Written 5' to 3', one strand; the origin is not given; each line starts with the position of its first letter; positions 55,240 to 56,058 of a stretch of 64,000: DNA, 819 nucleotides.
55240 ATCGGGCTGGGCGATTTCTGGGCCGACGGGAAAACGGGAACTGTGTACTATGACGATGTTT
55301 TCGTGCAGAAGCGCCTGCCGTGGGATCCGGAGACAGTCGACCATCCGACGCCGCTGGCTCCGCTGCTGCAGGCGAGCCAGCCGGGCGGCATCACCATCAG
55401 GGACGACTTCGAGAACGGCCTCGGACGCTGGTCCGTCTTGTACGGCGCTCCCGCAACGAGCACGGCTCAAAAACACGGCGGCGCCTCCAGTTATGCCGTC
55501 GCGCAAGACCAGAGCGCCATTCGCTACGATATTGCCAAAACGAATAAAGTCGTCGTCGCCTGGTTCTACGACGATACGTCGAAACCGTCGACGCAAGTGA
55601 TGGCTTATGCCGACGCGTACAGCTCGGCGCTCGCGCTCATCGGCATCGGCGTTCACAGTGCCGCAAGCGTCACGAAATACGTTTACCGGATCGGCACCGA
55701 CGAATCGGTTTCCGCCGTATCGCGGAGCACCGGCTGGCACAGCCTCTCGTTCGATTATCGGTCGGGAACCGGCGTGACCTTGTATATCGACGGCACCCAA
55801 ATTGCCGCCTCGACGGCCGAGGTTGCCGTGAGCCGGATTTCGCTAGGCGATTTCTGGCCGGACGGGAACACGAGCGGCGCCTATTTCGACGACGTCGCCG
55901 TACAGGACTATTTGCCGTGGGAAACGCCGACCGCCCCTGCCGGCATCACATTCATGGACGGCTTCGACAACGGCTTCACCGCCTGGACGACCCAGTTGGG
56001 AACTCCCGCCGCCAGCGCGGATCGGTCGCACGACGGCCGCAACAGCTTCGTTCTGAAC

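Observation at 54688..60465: A 1925-aa secreted protein with seven LamG-like lectin repeats, a CBM-like module and a C-terminal BNR/Asp-box domain, embedded in a TCS-ABC polysaccharide locus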

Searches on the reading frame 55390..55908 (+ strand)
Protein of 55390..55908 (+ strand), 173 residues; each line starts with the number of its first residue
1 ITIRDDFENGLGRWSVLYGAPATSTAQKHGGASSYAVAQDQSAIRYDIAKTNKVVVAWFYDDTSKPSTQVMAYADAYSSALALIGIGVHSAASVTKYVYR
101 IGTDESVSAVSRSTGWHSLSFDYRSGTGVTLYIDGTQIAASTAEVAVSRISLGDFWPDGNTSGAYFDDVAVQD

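Call 66: find_homologous_proteins(query=A2, max_evalue=0.001)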
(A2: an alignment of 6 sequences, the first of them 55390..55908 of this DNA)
Query A2 (6 sequences) (173 aa, profile of the alignment): 1 proteins with E <= 0.001 among 4789 candidates.
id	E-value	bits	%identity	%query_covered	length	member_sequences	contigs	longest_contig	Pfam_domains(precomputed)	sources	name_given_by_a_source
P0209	7.5e-37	145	43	72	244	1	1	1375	-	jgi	jgi:hypothetical protein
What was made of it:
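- Tried and rejected: The word-indexed search with the repeat profile found a single fragment (call 66).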

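Call 74: predict_structure(alignment_id=A2)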
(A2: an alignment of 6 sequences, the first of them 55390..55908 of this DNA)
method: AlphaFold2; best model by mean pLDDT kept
length: 173 residues; sequences in the alignment: 6
mean_pLDDT: 88.7   pTM: 0.87
mean pLDDT of the five models: 88.7, 71.2, 70.3, 68.6, 65.2
residues with pLDDT >= 90: 95; 70-90: 71; 50-70: 7; < 50: 0
segments of 3 or more residues with pLDDT < 50: none
pLDDT, mean of each block of 10 residues (from residue 1): 86 89 86 80 85 92 89 80 87 94 93 96 92 97 88 82 88 90
secondary structure, 60 per line:
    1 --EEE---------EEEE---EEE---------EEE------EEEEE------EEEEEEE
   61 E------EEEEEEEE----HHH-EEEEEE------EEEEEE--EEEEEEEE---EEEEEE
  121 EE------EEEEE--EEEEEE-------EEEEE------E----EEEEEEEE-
elements in order: E3-5 E15-18 E22-24 E34-36 E43-47 E54-61 E68-75 E84-89 E96-101 E104-111 E115-122 E129-133 E136-141 E149-153 E165-172
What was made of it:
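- On Laminin_G_3 / ConA-like lectin-glucanase superfamily (the repeats): The repeat model has pLDDT 88.7 (call 74).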

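Call 76: fold_search(model_id=the predicted structure, library=pdb)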
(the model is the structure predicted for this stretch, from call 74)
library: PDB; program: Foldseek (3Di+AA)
matches with E <= 10: 1426; with E <= 0.001: 149
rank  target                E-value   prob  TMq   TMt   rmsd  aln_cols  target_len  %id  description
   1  6yp6                  1.0e-06  1.00  0.68  0.56   4.7       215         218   14  Structural annotation of the conserved carbohydrate esterase vb_24B_21 from Shiga toxin-encoding bacteriophage phi24B (released 2020-09-16)
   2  3zyp                  1.2e-06  1.00  0.70  0.58   4.3       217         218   17  Cellulose induced protein, Cip1 (released 2012-09-12)
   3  5mqr                  3.4e-06  1.00  0.65  0.13   7.3       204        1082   10  Sialidase BT_1020 (released 2017-03-22)
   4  3pos_A                5.0e-06  1.00  0.64  0.48   4.7       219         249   12  Crystal structure of the globular domain of human calreticulin (released 2011-03-09)
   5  3pos_C                5.6e-06  1.00  0.64  0.47   5.0       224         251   11  Crystal structure of the globular domain of human calreticulin (released 2011-03-09)
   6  3pow                  8.1e-06  1.00  0.65  0.48   4.6       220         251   12  Crystal structure of the globular domain of human calreticulin (released 2011-03-09)
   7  5lk5_I                8.5e-06  1.00  0.61  0.46   5.7       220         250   11  Crystal structure of the globular domain of human calreticulin mutant D71K (released 2016-08-31)
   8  3o0x_B                8.5e-06  1.00  0.60  0.45   5.7       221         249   12  Structural basis of carbohydrate recognition by calreticulin (released 2010-09-29)
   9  5lk5_H                9.0e-06  1.00  0.62  0.46   5.3       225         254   11  Crystal structure of the globular domain of human calreticulin mutant D71K (released 2016-08-31)
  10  1u0a_A                9.0e-06  1.00  0.55  0.47   6.5       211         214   14  Crystal structure of the engineered beta-1,3-1,4-endoglucanase H(A16-M) in complex with beta-glucan tetrasaccharide (released 2005-09-06)
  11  6ibu_A                1.0e-05  1.00  0.60  0.46   5.1       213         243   15  Apo Crh5 transglycosylase (released 2019-02-27)
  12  3pos_B                1.1e-05  1.00  0.63  0.46   4.9       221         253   12  Crystal structure of the globular domain of human calreticulin (released 2011-03-09)
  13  5lk5_E                1.2e-05  1.00  0.61  0.46   5.7       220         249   11  Crystal structure of the globular domain of human calreticulin mutant D71K (released 2016-08-31)
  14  5lk5_B                1.3e-05  1.00  0.61  0.45   5.7       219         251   11  Crystal structure of the globular domain of human calreticulin mutant D71K (released 2016-08-31)
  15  3o0v                  1.5e-05  1.00  0.62  0.46   5.5       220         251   12  Crystal structure of the calreticulin lectin domain (released 2010-09-29)
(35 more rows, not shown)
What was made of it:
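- On Laminin_G_3 / ConA-like lectin-glucanase superfamily (the repeats): Foldseek matches include Cip1, the calreticulin lectin domain, GH16 and CBM66 at 1e-6 to 1e-4 (call 76).
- Checked: A repeat model with pLDDT 88.7 has a ConA-like jelly-roll fold (calls 74, 76).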
